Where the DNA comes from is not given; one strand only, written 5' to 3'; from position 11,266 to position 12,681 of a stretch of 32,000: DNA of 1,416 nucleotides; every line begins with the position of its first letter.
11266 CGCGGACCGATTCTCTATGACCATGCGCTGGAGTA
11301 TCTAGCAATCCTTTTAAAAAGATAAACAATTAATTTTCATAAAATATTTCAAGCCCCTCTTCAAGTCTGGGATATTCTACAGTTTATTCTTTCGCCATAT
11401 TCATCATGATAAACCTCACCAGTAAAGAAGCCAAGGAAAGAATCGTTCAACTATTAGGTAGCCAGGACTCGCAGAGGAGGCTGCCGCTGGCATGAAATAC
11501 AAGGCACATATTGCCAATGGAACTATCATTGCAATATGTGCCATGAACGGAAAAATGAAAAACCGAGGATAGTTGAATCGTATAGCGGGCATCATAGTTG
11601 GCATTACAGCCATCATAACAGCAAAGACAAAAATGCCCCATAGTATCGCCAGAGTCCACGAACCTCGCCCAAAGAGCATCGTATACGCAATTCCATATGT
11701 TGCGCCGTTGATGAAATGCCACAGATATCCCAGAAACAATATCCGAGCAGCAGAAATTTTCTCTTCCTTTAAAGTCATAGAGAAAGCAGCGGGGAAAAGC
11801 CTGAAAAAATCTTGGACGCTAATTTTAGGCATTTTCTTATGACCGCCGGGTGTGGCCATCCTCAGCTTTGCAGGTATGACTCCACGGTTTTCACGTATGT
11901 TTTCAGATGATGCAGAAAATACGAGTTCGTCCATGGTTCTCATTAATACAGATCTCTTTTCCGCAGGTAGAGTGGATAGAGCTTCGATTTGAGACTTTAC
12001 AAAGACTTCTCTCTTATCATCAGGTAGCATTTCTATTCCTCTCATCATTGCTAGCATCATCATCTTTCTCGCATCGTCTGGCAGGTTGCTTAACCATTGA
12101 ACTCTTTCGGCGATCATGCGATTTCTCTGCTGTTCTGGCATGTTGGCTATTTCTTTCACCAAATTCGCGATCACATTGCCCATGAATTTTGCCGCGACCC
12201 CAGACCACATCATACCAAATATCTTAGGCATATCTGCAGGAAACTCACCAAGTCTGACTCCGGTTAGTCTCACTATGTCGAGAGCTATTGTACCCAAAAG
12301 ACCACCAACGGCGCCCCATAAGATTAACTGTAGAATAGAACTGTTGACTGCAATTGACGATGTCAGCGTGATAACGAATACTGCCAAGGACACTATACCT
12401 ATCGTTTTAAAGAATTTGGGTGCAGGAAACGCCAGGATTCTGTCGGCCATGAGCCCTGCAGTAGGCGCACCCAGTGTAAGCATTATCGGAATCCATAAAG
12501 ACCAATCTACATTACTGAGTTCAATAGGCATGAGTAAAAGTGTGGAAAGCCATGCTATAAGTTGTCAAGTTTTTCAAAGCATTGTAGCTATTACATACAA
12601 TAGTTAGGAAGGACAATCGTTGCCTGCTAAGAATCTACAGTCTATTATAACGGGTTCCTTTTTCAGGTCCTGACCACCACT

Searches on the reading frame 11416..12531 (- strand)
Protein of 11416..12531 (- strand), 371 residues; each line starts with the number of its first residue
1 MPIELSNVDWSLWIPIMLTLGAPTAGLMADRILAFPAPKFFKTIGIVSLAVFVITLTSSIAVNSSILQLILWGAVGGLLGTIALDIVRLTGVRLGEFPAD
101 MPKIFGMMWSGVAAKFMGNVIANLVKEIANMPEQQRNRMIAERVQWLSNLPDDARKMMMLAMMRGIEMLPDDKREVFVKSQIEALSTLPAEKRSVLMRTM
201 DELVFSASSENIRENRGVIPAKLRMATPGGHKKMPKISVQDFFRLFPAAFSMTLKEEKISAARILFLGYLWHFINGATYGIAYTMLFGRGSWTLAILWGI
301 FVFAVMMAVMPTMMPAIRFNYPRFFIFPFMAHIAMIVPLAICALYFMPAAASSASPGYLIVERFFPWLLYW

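Call 3: search_protein_families(library=pfam, proteins=[window:11416-12531:-], max_evalue=1)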
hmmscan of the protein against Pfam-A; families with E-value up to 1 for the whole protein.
window:11416-12531:- (371 aa): 4 families
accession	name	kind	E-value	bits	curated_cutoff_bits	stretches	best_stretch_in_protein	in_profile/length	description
PF11304.13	DUF3106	-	0.00037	21.4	24.3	1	121-198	12-86/104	Protein of unknown function (DUF3106)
PF08281.18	Sigma70_r4_2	-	0.034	14.2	25.7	1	161-187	3-29/54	Sigma-70, region 4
PF18591.6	IMP2_C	-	0.1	13.1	26.8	1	160-208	5-53/63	Immune Mapped Protein 2 (IMP2) C-terminal domain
PF03994.20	DUF350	-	0.34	11.4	26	1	49-88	54-93/133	Domain of Unknown Function (DUF350)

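Call 4: search_protein_families(library=ncbifam, proteins=[window:11416-12531:-], max_evalue=1)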
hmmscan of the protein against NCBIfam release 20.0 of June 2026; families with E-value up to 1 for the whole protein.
window:11416-12531:- (371 aa): 3 families
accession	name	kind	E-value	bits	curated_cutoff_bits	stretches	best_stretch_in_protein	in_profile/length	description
NF009166.1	PRK12513.1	equivalog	0.015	15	206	0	183-227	134-179/193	RNA polymerase sigma factor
NF009193.0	PRK12541.1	equivalog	0.11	12.8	171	1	170-237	91-159/161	RNA polymerase sigma factor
TIGR02985.1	Sig70_bacteroi1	subfamily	0.2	11.9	126.4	0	158-187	104-133/162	RNA polymerase sigma-70 factor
